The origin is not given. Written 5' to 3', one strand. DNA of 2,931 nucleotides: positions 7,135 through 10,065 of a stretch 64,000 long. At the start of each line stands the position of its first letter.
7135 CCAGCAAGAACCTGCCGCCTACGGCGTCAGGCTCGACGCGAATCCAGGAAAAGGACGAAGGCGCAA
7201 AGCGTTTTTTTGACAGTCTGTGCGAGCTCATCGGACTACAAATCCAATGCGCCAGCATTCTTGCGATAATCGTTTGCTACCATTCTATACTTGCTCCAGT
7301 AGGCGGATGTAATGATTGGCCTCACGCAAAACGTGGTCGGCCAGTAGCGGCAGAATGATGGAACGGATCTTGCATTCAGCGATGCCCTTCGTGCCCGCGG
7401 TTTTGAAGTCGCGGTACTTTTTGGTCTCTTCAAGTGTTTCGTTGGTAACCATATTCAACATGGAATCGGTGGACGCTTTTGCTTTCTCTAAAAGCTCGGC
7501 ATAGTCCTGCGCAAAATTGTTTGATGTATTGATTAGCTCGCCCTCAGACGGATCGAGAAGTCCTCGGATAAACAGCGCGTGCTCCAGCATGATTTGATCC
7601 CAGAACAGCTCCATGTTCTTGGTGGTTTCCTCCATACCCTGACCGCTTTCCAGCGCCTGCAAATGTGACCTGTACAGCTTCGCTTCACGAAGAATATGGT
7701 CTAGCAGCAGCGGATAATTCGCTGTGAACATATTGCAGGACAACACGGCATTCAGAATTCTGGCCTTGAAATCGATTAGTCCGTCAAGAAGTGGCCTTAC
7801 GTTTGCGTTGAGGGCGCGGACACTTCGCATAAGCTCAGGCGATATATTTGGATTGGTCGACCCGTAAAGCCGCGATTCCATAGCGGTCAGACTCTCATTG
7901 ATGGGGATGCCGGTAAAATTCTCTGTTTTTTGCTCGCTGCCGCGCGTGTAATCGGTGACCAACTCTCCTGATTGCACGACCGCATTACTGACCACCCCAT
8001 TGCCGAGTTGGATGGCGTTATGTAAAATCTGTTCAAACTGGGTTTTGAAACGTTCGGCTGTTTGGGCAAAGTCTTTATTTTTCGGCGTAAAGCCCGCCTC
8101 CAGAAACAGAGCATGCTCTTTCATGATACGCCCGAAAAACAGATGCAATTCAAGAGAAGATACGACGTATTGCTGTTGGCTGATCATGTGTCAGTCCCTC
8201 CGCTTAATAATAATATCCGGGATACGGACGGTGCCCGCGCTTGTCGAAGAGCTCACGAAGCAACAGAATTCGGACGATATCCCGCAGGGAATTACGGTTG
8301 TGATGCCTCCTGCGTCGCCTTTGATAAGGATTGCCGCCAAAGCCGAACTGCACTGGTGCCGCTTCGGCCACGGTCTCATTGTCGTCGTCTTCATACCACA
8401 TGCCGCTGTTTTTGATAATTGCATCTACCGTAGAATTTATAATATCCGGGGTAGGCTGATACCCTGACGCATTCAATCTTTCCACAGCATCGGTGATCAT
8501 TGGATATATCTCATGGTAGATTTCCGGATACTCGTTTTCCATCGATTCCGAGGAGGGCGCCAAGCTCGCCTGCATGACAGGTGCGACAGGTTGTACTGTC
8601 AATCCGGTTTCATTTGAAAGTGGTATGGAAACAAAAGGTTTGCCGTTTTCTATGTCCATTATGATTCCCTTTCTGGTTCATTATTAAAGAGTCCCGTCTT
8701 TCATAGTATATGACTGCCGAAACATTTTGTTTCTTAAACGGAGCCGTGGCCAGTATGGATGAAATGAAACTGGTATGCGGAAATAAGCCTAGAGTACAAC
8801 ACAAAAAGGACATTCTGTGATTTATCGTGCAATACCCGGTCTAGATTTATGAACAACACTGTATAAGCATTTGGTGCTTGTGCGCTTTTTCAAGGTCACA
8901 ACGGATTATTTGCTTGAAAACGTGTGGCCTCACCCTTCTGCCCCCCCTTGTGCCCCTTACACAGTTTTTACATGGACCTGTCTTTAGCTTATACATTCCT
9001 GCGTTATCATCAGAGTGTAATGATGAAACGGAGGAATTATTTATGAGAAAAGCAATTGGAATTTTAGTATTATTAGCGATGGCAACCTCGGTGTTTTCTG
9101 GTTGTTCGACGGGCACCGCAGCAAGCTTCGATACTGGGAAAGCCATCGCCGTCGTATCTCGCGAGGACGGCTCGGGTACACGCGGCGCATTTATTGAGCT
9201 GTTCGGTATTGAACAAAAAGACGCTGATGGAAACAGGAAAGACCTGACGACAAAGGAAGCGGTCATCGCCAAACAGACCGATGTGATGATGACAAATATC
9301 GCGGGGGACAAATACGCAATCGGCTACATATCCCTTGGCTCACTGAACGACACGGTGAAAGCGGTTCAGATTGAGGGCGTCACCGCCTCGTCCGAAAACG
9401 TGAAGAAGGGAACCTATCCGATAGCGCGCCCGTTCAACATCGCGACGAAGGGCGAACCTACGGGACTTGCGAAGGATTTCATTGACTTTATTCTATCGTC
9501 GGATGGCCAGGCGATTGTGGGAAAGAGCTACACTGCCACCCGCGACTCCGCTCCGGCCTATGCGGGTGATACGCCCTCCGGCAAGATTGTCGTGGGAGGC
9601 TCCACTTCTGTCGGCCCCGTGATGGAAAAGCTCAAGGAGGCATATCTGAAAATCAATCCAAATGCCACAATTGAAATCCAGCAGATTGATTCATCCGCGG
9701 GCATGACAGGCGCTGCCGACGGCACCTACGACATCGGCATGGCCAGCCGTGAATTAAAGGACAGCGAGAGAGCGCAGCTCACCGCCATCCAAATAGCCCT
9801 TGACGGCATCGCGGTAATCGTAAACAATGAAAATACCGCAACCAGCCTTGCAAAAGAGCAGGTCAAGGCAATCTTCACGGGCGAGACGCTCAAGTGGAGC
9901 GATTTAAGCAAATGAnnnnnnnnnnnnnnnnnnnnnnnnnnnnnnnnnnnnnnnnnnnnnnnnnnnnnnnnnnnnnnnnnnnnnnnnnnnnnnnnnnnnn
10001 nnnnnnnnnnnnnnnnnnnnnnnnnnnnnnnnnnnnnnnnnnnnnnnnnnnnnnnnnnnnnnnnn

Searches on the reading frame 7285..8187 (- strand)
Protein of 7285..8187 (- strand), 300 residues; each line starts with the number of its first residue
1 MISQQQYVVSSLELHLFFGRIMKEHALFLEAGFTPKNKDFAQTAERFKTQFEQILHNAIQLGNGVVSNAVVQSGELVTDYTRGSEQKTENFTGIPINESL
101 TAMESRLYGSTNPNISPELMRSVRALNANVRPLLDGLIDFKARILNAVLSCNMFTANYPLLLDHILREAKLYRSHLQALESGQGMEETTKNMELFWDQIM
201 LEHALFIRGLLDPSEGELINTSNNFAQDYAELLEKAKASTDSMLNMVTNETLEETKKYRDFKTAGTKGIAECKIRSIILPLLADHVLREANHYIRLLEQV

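Call 83: search_protein_families(library=pfam, proteins=[window:7285-8187:-], max_evalue=0.0001)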
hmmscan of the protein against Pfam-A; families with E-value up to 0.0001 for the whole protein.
window:7285-8187:- (300 aa): 1 family
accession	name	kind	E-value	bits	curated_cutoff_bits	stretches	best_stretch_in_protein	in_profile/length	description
PF11155.13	DUF2935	-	1.3e-71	239.1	24.4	2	10-176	2-120/121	Domain of unknown function (DUF2935)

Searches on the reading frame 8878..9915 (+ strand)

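Call 83: search_protein_families(library=pfam, proteins=[window:8878-9915:+], max_evalue=0.0001)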
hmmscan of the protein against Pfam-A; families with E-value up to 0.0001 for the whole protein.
window:8878-9915:+ (345 aa): 4 families
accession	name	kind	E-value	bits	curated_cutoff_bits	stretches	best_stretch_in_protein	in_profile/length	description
PF12849.12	PBP_like_2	-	1.3e-35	124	27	2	227-342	2-125/267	PBP superfamily domain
PF12727.12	PBP_like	-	4.5e-07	29.6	27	0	260-318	8-67/193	PBP superfamily domain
PF01547.30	SBP_bac_1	-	2.4e-06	28.2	26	0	85-212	144-307/307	Bacterial extracellular solute-binding protein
PF13531.11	SBP_bac_11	-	3.4e-06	27.4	25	0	176-216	181-223/227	Bacterial extracellular solute-binding protein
